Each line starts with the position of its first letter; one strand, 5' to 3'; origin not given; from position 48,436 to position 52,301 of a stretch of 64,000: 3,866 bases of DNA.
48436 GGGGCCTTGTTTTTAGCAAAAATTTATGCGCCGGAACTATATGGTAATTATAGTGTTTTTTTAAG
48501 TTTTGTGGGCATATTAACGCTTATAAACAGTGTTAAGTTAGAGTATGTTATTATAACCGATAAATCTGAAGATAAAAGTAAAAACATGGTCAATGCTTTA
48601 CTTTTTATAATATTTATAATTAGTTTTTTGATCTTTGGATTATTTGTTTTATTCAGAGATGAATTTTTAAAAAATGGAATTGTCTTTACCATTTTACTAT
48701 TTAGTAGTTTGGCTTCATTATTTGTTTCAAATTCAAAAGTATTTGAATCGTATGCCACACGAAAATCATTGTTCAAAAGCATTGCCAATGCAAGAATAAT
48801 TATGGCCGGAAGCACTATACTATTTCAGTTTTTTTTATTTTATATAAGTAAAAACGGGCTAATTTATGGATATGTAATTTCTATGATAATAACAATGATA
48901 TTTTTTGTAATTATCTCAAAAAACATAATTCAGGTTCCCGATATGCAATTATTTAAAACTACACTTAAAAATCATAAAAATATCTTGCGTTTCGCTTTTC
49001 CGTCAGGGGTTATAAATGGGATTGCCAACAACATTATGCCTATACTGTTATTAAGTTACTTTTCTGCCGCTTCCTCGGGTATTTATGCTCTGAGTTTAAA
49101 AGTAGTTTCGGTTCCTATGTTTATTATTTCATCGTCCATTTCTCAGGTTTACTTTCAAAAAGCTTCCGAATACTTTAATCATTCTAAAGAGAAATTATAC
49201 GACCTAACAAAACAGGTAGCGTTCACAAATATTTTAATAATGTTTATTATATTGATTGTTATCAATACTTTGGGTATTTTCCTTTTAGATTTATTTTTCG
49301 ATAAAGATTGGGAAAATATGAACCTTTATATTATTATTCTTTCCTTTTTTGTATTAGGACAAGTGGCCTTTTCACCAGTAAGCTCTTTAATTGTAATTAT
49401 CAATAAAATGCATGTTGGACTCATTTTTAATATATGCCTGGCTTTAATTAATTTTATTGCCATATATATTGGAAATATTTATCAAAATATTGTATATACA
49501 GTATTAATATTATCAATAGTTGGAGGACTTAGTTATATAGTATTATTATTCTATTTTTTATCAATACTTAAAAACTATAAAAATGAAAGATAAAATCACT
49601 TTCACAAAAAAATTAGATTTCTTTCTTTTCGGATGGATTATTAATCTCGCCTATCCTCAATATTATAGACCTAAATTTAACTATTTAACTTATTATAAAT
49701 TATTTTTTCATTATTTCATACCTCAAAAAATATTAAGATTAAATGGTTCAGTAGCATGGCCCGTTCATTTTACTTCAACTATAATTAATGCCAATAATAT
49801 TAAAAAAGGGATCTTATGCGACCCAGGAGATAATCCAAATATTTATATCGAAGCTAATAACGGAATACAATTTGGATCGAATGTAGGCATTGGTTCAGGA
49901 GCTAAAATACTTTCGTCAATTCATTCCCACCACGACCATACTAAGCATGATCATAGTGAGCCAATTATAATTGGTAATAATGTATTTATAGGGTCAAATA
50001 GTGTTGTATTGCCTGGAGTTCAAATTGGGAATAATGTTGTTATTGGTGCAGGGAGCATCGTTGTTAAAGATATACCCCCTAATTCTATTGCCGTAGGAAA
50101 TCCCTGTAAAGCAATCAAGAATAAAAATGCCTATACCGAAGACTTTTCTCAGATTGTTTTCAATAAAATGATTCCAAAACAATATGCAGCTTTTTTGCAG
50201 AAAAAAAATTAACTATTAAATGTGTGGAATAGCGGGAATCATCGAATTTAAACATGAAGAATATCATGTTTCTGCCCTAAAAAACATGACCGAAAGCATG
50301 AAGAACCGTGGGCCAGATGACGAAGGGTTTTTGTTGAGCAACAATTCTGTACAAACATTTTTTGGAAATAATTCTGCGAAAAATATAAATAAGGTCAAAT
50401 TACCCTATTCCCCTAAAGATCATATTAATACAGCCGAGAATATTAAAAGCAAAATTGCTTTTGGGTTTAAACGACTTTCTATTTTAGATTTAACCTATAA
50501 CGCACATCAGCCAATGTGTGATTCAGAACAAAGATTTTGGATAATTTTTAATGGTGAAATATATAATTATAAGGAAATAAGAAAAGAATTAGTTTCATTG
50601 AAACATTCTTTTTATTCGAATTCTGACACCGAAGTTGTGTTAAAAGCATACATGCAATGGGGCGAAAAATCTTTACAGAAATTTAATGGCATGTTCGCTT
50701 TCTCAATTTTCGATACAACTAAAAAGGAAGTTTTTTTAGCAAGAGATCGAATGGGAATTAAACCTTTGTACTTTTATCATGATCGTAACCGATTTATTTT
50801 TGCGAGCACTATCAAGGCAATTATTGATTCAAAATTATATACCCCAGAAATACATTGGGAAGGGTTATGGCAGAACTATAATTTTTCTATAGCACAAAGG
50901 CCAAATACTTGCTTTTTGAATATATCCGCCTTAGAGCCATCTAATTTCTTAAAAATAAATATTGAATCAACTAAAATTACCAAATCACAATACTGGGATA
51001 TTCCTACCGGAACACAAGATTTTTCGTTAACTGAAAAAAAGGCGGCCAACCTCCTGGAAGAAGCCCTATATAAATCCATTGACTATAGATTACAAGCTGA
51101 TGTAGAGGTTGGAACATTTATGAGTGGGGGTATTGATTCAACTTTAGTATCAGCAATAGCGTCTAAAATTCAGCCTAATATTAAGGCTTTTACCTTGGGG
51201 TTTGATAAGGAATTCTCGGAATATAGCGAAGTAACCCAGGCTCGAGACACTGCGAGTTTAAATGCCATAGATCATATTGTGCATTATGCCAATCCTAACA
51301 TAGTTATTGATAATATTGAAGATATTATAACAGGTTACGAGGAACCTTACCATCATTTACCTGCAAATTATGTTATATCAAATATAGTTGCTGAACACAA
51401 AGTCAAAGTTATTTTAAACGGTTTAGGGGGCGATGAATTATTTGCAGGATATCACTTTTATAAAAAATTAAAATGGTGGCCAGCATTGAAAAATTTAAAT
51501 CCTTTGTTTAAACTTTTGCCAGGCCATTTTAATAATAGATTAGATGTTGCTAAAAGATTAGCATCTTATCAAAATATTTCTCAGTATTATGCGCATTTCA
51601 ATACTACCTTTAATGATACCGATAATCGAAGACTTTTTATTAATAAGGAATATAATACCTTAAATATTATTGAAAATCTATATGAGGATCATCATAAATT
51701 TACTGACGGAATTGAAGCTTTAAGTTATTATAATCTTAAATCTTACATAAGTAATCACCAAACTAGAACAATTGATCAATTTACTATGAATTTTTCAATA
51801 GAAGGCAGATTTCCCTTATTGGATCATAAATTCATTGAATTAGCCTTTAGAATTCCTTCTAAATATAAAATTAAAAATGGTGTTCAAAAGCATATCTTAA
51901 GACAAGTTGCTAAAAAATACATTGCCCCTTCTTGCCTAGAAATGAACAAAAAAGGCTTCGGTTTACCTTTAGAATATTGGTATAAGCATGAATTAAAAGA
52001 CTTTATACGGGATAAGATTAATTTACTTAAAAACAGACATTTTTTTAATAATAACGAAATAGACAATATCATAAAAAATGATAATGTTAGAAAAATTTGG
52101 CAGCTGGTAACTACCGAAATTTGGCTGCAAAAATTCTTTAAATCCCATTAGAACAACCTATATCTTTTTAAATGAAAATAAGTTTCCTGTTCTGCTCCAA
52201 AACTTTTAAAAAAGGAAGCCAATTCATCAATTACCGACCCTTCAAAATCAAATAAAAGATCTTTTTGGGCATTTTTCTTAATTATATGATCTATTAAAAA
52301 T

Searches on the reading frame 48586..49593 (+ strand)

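Call 44: search_protein_families(library=pfam, proteins=[window:48586-49593:+], max_evalue=0.00001)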
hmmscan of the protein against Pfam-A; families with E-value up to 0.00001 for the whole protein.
window:48586-49593:+ (335 aa): 1 family
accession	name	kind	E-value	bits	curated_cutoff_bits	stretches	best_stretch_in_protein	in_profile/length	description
PF13440.11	Polysacc_synt_3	-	8.8e-10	38.7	23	1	9-245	54-291/293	Polysaccharide biosynthesis protein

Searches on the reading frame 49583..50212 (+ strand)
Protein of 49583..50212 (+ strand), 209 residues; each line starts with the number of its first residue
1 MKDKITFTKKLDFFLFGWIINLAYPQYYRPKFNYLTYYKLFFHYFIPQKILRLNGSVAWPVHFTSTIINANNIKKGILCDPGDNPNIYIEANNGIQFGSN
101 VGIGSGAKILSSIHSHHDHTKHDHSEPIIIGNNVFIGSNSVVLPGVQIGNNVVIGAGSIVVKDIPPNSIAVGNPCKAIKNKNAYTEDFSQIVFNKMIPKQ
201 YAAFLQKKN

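Call 44: search_protein_families(library=pfam, proteins=[window:49583-50212:+], max_evalue=0.00001)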
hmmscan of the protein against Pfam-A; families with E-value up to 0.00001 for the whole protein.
window:49583-50212:+ (209 aa): 2 families
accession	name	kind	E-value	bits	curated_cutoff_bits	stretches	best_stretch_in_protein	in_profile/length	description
PF00132.30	Hexapep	-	1.2e-11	44.2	27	1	128-160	2-34/36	Bacterial transferase hexapeptide (six repeats)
PF14602.12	Hexapep_2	-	1.9e-10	40.7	27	1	127-160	1-32/34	Hexapeptide repeat of succinyl-transferase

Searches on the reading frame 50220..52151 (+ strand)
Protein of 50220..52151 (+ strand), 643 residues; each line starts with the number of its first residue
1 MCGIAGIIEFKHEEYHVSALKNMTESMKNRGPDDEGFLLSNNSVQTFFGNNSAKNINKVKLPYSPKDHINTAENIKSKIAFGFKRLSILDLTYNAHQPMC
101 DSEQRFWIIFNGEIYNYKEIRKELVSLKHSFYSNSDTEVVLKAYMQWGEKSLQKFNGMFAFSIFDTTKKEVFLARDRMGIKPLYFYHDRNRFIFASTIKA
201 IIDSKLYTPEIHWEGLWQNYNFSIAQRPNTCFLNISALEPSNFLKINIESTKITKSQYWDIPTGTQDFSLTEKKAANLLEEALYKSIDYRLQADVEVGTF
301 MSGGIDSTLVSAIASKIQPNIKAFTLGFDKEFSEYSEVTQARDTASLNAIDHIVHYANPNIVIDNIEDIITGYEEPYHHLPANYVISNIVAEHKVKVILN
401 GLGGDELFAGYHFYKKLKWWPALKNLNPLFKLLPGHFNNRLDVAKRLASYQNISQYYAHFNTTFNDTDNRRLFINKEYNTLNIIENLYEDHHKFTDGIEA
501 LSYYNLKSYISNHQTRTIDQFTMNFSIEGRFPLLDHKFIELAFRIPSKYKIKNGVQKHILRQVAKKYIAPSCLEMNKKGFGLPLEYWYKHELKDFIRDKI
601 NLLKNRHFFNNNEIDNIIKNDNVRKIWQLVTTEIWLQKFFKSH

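Call 44: search_protein_families(library=pfam, proteins=[window:50220-52151:+], max_evalue=0.00001)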
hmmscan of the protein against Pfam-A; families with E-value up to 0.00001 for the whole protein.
window:50220-52151:+ (643 aa): 3 families
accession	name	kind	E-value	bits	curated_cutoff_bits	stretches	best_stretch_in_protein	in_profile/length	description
PF00733.27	Asn_synthase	-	9.8e-74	249.5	21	1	279-637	2-354/354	Asparagine synthase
PF13537.11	GATase_7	-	1.4e-45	154.7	25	1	84-202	2-122/123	Glutamine amidotransferase domain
PF13522.11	GATase_6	-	2.1e-39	135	27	1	76-196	9-129/130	Glutamine amidotransferase domain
